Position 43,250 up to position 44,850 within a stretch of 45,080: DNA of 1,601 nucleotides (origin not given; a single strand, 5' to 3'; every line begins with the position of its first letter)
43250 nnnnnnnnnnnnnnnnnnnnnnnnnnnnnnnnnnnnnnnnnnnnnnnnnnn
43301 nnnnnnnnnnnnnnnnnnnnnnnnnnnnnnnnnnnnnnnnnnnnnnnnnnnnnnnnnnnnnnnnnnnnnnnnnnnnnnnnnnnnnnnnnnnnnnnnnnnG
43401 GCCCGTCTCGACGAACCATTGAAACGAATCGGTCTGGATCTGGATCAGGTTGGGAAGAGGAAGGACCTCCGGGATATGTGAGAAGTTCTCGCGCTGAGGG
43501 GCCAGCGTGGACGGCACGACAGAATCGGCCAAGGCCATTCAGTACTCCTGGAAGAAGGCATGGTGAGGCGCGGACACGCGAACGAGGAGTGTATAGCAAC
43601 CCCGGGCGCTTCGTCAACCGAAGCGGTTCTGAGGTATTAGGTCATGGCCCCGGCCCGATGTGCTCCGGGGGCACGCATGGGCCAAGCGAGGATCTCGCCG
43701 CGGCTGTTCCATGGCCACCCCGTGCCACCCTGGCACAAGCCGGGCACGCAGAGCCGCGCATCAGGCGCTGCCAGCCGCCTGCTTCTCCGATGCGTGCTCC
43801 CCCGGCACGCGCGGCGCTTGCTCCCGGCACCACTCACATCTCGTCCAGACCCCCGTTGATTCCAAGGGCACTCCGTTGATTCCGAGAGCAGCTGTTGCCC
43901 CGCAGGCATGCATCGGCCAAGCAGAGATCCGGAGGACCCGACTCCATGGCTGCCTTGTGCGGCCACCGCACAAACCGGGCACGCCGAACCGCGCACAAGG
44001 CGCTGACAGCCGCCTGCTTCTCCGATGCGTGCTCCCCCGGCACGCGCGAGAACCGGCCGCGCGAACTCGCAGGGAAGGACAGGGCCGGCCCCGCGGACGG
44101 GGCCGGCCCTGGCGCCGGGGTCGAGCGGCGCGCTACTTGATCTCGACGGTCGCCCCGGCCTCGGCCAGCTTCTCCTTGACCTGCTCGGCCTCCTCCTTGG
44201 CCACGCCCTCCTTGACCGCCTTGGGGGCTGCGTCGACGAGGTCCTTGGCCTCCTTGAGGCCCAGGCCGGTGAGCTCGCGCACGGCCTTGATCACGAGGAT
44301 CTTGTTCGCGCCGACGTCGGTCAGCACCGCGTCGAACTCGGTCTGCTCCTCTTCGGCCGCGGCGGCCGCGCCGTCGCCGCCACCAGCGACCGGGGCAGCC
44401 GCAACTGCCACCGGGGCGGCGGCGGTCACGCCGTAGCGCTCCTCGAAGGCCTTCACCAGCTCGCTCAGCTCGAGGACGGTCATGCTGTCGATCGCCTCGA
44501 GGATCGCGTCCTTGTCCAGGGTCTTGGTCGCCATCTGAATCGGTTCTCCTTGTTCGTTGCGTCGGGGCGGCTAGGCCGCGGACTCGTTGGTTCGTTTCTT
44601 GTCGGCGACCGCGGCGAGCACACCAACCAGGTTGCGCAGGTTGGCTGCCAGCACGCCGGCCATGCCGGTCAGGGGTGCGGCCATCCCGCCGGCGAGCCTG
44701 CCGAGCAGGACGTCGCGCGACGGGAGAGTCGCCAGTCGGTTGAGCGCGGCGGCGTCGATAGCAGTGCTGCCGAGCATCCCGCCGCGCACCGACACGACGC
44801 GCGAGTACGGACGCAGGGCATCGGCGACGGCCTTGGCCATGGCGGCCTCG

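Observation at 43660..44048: Two 143-nt structured repeats with compensatory base-pair changes in an unusually long rplL-rpoB spacer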

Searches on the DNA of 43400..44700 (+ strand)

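Call 5: search_rna_families(source=window, start=43400, end=44700, threshold=evalue, max_evalue=10, show_alignments=3)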
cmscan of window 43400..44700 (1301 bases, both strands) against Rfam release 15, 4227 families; matches with E-value up to 10: 8.
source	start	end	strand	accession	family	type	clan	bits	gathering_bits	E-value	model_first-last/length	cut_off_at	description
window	44065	44109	+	RF01867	CC2171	Gene; sRNA;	-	22.8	75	0.02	1-159/159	no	caulobacter sRNA CC2171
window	43740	43802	-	RF00890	mir-668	Gene; miRNA;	-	20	87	1.6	1-66/66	no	mir-668 microRNA precursor family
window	44078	44110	-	RF01753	psbNH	Cis-reg;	-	18.6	45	0.15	27-60/60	no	psbNH RNA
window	44075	44116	-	RF03972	mir-3150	Gene; miRNA;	-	17.2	100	6.3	1-80/80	no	mir-3150 microRNA precursor family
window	44081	44110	-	RF00883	MIR820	Gene; miRNA;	-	16.9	196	7.1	1-191/191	no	MIR820 microRNA precursor family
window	43946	44015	-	RF01630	ceN40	Gene; snRNA; snoRNA; CD-box;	-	15.1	35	1.5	1-123/123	no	Nematode snoRNA ceN40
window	44081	44111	+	RF01753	psbNH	Cis-reg;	-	14.6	45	1.9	27-58/60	no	psbNH RNA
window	43451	43499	+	RF01144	sR17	Gene; snRNA; snoRNA; CD-box;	-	12.2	36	7.6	1-55/55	no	Small nucleolar RNA sR17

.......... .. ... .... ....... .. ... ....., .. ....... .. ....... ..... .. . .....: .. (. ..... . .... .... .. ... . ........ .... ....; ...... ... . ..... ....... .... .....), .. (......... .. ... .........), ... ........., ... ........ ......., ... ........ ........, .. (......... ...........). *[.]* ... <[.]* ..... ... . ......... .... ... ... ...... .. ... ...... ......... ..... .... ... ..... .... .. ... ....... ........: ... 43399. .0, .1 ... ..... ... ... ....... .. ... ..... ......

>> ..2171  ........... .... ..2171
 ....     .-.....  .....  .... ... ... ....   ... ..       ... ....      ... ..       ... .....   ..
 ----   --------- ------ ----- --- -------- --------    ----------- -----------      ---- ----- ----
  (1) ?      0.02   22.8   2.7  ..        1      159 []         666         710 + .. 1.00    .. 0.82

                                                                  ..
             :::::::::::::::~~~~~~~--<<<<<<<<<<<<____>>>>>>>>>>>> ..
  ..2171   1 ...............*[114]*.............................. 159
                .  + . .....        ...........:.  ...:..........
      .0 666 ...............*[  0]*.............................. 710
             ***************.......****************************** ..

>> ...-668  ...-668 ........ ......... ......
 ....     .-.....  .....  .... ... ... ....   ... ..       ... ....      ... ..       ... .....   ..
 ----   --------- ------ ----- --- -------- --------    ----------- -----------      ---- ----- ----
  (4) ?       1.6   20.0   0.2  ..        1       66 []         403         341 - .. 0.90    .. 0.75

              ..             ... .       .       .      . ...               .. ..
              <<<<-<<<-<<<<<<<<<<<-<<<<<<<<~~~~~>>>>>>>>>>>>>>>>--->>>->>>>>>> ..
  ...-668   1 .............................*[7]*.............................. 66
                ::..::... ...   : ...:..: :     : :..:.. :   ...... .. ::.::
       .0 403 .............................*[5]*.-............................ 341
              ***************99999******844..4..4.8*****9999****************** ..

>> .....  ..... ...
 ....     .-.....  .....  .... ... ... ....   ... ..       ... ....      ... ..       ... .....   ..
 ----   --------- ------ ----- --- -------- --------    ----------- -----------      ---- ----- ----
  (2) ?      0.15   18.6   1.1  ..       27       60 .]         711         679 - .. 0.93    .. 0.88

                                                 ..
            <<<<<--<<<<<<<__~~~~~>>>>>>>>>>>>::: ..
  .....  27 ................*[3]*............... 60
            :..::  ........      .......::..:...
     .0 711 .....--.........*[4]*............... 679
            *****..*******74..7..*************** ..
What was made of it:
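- On Any Rfam family: Only noise at E up to 10 in 43400-44700 (call 5).
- No Rfam hit down to E=10 (call 5).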

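Call 31: search_dna_similar(query=window:43621-44079:+, collection=plasmids, mode=distant, max_evalue=0.01)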
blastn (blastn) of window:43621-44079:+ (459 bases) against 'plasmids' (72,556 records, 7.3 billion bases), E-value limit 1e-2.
No match.

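Call 32: search_dna_similar(query=window:43621-44079:+, collection=phages, mode=distant, max_evalue=0.01)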
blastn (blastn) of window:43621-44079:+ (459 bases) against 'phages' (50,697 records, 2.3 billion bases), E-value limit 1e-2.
No match.
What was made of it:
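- Tried and rejected: Blastn against plasmids and phages found none (calls 31, 32).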

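Call 61: build_rna_model(alignment_id=A5)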
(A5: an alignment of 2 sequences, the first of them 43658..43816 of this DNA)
Model R1 built from alignment A5 (2 sequences, 159 columns); structure: RNAalifold consensus.
model positions 159; base pairs 45; branch points 3; effective number of sequences 0.86; information 0.59 bits per position. Calibrated on 0.2 Mb of random sequence (short: E-values are rough).
structure used (alignment columns):
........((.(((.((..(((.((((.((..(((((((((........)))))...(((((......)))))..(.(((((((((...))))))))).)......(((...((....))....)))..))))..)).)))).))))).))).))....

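Call 62: search_with_rna_model(model_id=R1, sources=[window, L004, L025, L026, L029, L030, L031, L032, L033, L034, L035], max_evalue=10)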
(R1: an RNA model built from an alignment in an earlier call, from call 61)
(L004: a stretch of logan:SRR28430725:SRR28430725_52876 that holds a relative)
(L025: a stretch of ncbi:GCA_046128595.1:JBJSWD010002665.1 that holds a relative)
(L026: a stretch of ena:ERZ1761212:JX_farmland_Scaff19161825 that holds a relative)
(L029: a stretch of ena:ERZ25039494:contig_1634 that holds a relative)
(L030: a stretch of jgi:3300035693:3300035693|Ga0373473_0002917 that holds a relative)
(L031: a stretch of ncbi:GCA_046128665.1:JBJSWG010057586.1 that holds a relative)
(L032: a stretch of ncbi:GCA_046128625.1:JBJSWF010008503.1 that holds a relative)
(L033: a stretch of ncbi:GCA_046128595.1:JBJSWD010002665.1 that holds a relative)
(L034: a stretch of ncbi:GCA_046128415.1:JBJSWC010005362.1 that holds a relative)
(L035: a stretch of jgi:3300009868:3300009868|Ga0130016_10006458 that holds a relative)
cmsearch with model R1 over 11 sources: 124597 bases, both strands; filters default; matches with E-value up to 10: 31.
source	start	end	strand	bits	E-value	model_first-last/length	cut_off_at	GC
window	43893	44051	-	181.3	2.2e-33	1-159/159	no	0.69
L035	10485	10643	+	181.3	2.2e-33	1-159/159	no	0.69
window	43658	43816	-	174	5.6e-32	1-159/159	no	0.74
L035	10720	10878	+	174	5.6e-32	1-159/159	no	0.74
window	43906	44032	+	22.5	0.016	20-146/159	no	0.68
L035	10504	10630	-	22.5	0.016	20-146/159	no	0.68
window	43656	43810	+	15.1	0.43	1-159/159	no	0.73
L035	10726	10880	-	15.1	0.43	1-159/159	no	0.73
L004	397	507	+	12.9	1.2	1-159/159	no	0.68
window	29335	29415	-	12.5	1.4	1-159/159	no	0.75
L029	525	597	+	12.2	1.6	1-159/159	no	0.73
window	19708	19840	-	11.7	2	1-159/159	no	0.73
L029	971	1028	+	10.9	2.8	1-159/159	no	0.79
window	40726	40779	-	10.5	3.4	1-159/159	no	0.65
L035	13757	13810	+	10.5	3.4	1-159/159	no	0.65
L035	3715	3740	-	10.5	3.5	1-159/159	no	0.85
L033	5124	5183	-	10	4.4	1-159/159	no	0.72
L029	19167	19199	-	9.5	5.4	1-159/159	no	0.67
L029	14414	14460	+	9.4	5.5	1-159/159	no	0.7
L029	21208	21297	+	9.4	5.5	1-159/159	no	0.72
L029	11967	12009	-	8.7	7.6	1-159/159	no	0.79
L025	1694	1730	+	8.4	8.8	1-159/159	no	0.84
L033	410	446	+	8.4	8.8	1-159/159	no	0.84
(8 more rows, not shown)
